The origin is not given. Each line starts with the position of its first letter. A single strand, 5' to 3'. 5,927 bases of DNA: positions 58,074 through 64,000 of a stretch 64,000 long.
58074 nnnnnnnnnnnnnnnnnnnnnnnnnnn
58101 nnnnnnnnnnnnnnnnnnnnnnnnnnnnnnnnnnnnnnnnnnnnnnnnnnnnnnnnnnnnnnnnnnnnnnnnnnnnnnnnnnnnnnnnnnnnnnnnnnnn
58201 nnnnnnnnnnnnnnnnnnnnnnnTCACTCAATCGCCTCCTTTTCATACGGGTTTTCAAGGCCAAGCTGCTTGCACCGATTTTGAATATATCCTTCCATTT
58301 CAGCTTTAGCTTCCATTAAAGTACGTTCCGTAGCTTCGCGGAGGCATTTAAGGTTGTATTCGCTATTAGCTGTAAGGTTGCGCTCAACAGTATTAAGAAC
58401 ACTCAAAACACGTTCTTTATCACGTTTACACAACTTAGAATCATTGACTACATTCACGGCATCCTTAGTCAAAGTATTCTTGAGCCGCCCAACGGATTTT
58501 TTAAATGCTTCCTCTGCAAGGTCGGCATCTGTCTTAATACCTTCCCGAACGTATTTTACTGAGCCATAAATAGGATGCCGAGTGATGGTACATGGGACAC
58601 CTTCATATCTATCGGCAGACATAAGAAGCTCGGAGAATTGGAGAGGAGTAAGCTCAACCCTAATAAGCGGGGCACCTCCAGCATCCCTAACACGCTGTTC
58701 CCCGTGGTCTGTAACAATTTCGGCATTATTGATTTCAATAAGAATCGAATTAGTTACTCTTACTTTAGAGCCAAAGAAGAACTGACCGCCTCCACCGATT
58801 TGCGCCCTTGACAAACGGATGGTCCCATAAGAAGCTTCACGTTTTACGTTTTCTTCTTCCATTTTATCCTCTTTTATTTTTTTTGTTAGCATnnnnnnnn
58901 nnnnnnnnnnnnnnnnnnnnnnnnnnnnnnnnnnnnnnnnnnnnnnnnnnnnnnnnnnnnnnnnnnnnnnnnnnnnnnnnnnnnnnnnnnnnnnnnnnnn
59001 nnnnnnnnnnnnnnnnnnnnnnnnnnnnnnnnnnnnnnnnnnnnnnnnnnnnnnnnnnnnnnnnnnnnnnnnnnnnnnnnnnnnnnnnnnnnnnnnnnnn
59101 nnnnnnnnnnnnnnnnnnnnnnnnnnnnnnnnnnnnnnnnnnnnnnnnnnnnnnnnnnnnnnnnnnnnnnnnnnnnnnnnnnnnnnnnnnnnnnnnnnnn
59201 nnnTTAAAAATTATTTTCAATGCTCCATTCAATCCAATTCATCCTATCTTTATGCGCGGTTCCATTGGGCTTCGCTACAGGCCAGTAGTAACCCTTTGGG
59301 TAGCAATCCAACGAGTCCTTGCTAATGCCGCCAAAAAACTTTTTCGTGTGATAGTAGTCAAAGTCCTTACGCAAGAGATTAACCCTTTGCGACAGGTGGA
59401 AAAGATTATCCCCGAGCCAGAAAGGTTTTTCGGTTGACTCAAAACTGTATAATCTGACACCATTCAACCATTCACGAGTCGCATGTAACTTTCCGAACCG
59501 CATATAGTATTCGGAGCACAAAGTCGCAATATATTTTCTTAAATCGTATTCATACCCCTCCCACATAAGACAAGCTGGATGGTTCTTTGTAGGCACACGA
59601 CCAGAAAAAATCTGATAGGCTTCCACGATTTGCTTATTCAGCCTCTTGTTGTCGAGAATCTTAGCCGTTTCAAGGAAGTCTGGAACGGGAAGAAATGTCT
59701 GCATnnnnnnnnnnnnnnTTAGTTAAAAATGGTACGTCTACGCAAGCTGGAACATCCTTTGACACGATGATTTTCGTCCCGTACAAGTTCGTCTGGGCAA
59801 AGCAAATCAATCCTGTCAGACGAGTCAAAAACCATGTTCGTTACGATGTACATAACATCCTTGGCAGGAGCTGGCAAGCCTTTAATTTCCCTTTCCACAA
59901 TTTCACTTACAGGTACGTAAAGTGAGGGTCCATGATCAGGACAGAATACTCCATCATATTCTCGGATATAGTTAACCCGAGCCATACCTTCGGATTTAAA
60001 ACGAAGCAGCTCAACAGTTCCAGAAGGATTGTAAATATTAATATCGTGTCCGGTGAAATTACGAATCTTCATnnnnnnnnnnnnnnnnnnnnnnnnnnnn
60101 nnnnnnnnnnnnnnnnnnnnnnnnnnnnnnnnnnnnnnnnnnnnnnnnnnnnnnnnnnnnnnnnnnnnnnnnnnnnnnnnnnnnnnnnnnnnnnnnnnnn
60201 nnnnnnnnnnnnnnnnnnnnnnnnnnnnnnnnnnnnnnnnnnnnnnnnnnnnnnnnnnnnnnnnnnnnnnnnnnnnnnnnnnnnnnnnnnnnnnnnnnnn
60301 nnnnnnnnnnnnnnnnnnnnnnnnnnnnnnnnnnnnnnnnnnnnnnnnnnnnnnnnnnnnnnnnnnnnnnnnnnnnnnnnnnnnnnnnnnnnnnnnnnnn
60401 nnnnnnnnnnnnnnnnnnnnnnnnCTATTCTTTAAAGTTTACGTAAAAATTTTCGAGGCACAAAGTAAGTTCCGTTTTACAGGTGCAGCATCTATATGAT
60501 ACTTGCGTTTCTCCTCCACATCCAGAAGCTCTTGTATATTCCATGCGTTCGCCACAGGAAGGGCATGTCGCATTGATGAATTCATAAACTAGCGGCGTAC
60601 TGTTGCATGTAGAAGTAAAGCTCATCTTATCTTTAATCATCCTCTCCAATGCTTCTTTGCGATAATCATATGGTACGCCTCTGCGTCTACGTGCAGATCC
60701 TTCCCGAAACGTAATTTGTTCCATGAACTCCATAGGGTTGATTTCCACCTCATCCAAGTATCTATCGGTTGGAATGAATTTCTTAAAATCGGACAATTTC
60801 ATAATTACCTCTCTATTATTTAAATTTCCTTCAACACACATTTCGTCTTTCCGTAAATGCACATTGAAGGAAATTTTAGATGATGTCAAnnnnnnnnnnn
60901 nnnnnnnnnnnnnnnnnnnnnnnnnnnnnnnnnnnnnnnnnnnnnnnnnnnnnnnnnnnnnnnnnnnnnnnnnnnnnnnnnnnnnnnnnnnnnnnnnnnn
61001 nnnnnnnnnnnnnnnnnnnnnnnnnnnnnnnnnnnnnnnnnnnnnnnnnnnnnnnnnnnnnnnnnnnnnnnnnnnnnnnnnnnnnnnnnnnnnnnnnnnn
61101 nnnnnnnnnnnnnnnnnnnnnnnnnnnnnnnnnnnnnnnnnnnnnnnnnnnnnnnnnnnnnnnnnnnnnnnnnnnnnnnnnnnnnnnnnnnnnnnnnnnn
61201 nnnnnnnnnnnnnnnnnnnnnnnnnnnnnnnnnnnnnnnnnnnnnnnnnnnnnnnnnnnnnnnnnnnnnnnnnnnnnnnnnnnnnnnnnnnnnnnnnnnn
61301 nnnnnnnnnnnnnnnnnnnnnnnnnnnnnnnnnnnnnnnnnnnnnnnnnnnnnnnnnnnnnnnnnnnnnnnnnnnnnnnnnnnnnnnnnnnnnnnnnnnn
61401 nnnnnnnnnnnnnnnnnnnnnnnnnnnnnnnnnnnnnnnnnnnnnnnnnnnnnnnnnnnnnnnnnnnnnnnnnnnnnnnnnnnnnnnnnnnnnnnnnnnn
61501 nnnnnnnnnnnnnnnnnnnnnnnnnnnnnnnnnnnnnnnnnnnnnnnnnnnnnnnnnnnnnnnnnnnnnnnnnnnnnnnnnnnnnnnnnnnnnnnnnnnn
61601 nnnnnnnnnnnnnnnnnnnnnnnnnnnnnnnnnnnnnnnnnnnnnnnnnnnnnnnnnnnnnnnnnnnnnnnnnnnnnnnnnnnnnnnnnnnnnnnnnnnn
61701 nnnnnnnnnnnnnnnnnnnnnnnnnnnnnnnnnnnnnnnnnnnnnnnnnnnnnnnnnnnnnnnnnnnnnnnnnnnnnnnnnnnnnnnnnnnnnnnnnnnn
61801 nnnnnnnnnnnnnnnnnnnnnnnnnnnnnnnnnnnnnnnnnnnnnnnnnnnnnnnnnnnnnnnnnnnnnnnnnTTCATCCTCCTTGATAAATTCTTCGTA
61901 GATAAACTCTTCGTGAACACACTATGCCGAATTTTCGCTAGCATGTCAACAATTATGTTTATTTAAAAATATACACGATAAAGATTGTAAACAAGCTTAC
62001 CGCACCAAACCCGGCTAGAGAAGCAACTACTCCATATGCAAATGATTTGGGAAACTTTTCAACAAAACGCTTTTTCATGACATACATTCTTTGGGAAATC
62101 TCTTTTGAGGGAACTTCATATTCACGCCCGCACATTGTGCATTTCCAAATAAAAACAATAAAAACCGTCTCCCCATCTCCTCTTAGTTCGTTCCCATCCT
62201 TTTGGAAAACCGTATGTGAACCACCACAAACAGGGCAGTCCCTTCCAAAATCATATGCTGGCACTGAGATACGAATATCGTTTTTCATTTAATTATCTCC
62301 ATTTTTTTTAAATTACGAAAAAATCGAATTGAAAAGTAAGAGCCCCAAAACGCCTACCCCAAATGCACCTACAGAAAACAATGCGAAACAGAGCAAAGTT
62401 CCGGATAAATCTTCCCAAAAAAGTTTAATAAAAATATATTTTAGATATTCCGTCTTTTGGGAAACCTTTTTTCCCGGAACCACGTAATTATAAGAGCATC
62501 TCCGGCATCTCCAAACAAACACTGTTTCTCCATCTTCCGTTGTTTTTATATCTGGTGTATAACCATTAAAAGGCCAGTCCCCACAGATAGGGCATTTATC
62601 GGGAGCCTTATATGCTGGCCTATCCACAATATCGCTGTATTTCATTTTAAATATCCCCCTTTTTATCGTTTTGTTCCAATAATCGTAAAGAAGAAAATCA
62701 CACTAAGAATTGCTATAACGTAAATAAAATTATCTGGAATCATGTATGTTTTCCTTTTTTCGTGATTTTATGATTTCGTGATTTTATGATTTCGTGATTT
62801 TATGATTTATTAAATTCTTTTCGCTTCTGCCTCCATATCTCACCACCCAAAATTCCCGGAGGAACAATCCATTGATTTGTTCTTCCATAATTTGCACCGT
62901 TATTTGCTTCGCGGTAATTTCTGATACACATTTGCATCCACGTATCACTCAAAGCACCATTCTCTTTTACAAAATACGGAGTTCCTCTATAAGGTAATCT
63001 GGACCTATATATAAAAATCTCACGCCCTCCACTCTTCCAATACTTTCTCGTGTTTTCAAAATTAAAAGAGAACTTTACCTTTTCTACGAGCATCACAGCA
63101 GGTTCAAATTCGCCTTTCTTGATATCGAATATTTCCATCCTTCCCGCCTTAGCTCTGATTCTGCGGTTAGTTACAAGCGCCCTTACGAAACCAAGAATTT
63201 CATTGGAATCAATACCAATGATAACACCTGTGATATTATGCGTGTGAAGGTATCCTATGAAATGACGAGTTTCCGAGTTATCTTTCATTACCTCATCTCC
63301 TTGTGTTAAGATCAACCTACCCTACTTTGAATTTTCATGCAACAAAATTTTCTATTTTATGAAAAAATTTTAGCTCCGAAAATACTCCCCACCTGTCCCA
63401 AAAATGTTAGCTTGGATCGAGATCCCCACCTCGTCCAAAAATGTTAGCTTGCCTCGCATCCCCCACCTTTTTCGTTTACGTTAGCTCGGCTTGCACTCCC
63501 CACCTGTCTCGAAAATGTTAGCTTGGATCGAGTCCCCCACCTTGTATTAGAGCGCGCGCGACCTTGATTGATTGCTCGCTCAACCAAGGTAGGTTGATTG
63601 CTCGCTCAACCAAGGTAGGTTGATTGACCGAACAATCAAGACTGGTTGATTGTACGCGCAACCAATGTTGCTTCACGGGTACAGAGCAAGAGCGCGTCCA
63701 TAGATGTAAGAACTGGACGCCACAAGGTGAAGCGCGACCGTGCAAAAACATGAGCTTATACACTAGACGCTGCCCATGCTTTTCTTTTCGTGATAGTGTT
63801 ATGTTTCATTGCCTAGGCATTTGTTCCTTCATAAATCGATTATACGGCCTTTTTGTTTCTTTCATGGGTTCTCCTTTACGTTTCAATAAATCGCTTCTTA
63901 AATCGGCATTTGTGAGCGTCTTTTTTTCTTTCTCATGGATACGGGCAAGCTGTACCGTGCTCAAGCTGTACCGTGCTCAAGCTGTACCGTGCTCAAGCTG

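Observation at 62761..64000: Repeat-rich non-coding terminus: three families of tandem or iterated repeats (candidate origin, pac/cos or partition site)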

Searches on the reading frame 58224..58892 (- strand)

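Call 10: search_protein_families(library=pfam, proteins=[window:58224-58892:-], max_evalue=0.1)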
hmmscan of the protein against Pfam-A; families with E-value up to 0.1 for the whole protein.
window:58224-58892:- (222 aa): 0 families

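Call 11: search_protein_families(library=phrogs, proteins=[window:58224-58892:-], max_evalue=0.01)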
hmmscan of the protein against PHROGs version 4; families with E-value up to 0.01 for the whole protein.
window:58224-58892:- (222 aa): 1 family
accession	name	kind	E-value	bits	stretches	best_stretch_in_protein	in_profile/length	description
phrog_6452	-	unknown function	8.4e-29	101.7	1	9-214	14-220/236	-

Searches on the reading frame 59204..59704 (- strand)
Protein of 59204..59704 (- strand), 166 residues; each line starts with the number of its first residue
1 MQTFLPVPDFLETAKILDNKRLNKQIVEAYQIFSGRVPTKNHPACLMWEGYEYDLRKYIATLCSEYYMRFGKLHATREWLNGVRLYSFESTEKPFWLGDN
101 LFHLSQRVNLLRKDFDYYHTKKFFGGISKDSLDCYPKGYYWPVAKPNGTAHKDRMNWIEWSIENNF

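Call 10: search_protein_families(library=pfam, proteins=[window:59204-59704:-], max_evalue=0.1)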
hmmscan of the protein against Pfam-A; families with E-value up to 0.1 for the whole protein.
window:59204-59704:- (166 aa): 1 family
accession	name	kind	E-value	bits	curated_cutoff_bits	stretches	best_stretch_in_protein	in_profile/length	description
PF03013.19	Pyr_excise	-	1.7e-13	51.1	23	1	1-69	1-71/81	Pyrimidine dimer DNA glycosylase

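Call 11: search_protein_families(library=phrogs, proteins=[window:59204-59704:-], max_evalue=0.01)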
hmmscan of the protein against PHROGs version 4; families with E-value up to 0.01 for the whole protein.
window:59204-59704:- (166 aa): 1 family
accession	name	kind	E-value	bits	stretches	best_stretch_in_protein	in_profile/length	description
phrog_624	-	DNA, RNA and nucleotide metabolism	0.00023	21.9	0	13-81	13-97/309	DNA binding protein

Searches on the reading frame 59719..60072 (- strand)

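Call 10: search_protein_families(library=pfam, proteins=[window:59719-60072:-], max_evalue=0.1)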
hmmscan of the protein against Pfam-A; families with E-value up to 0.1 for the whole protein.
window:59719-60072:- (117 aa): 1 family
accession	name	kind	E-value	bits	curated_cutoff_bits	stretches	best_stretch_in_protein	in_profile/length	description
PF18445.7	Zn_ribbon_PRDM4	-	0.036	14.3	25.8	1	44-57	24-37/38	PR zinc knuckle motif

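Call 11: search_protein_families(library=phrogs, proteins=[window:59719-60072:-], max_evalue=0.01)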
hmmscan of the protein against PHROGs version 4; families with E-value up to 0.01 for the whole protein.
window:59719-60072:- (117 aa): 2 families
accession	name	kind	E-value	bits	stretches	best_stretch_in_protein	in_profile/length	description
phrog_30542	-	unknown function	2.4e-13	50.9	1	2-110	128-234/237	-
phrog_21731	-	unknown function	3.4e-06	27.3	1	2-111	97-206/329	-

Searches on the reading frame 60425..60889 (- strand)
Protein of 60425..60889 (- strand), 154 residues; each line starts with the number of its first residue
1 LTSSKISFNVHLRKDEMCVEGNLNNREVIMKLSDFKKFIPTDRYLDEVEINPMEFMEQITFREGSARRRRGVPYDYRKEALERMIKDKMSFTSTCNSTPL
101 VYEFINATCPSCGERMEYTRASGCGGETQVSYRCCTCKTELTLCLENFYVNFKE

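Call 10: search_protein_families(library=pfam, proteins=[window:60425-60889:-], max_evalue=0.1)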
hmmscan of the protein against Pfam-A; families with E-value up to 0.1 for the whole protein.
window:60425-60889:- (154 aa): 2 families
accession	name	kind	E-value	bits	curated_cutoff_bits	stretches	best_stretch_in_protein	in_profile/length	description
PF24844.1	PolC_DP2_central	-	0.012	15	24.3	1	97-141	326-370/372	DNA polymerase II large subunit DP2, central domain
PF22315.2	PF0095-like_C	-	0.021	15.5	27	1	22-41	10-29/43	PF0095-like, C-terminal domain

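Call 11: search_protein_families(library=phrogs, proteins=[window:60425-60889:-], max_evalue=0.01)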
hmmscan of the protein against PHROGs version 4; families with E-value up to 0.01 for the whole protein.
window:60425-60889:- (154 aa): 1 family
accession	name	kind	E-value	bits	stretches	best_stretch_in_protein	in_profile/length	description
phrog_1467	-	unknown function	0.0066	17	1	67-142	124-202/226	-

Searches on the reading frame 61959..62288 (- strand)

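Call 10: search_protein_families(library=pfam, proteins=[window:61959-62288:-], max_evalue=0.1)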
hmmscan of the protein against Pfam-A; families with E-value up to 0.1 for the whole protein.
window:61959-62288:- (109 aa): 8 families
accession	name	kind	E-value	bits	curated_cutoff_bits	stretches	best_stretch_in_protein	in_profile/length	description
PF18547.6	HalOD2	-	0.00075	19.8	27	1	16-55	3-39/52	Halobacterial output domain 2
PF21349.2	RUBY_RBDX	-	0.0054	16.6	26.5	0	48-58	1-11/30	Rubrerythrin, rubredoxin-like domain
PF12760.12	Zn_ribbon_IS1595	-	0.0077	16.6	25.4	1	15-55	18-45/46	Transposase zinc-ribbon domain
PF09723.15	Zn_ribbon_8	-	0.025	15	34.4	0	48-59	6-17/41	Zinc ribbon domain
PF14354.12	Lar_restr_allev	-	0.028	15.1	28.6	1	17-63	5-39/58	Restriction alleviation protein Lar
PF21344.3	Zn_ribbon_LysW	-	0.044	13.9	27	0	18-61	3-35/46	Alpha-aminoadipate carrier protein LysW-like, globular domain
PF17283.8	Zn_ribbon_SprT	-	0.094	13.2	28.1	0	46-58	3-15/38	SprT-like zinc ribbon domain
PF14311.12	DUF4379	-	0.099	13.3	24.5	0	47-58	27-38/56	Probable Treble clef zinc finger domain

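Call 11: search_protein_families(library=phrogs, proteins=[window:61959-62288:-], max_evalue=0.01)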
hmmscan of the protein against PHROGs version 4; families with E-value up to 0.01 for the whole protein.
window:61959-62288:- (109 aa): 0 families

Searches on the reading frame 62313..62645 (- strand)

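Call 10: search_protein_families(library=pfam, proteins=[window:62313-62645:-], max_evalue=0.1)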
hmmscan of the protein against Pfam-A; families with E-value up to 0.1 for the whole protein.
window:62313-62645:- (110 aa): 2 families
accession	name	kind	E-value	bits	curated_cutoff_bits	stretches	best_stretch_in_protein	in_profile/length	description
PF21349.2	RUBY_RBDX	-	0.0048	16.8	26.5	1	13-22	14-23/30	Rubrerythrin, rubredoxin-like domain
PF19335.5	HMBD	-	0.049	14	23.6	0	12-22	12-22/28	Heavy metal binding domain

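Call 11: search_protein_families(library=phrogs, proteins=[window:62313-62645:-], max_evalue=0.01)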
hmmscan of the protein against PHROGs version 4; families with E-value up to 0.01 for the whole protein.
window:62313-62645:- (110 aa): 0 families

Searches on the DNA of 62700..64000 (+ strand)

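Call 4: search_dna_similar(query=window:62700-64000:+, collection=phages, mode=distant)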
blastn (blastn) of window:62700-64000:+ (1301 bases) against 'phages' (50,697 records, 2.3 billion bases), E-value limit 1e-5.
No match.

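Call 86: search_rna_families(source=window, start=62700, end=64000, threshold=evalue, max_evalue=5)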
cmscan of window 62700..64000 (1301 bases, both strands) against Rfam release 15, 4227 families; matches with E-value up to 5: 4.
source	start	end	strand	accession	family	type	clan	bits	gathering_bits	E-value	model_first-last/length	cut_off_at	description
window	63327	63387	-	RF03318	mir-2208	Gene; miRNA;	-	22.4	70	0.087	1-61/61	no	mir-2208 microRNA precursor family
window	63591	63642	-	RF04165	mir-2483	Gene; miRNA;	-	18.9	75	1.7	1-80/80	no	mir-2483 microRNA precursor family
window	63880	63942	+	RF01373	CRISPR-DR60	Gene; CRISPR;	-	18.4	45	3.7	1-37/37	no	CRISPR RNA direct repeat element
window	62858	62895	+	RF04343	Plastid-psbA-2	Cis-reg;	CL00153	17.3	55.8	4.5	1-60/60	no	Plastid-psbA-2 3UTR RNA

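Call 95: search_dna_similar(query=window:63289-64000:+, collection=plasmids, mode=distant, max_rows=5)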
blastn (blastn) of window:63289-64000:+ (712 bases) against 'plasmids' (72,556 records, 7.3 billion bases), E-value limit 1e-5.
No match.
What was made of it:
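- On Partition centromere (parS, sopC or parC type): No plasmid similarity (call 95).
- No similarity to 72,556 plasmids (call 95).
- Tried and rejected: Nucleotide similarity. blastn of the region found nothing against 50,697 phage records or 72,556 plasmids (calls 4, 95).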
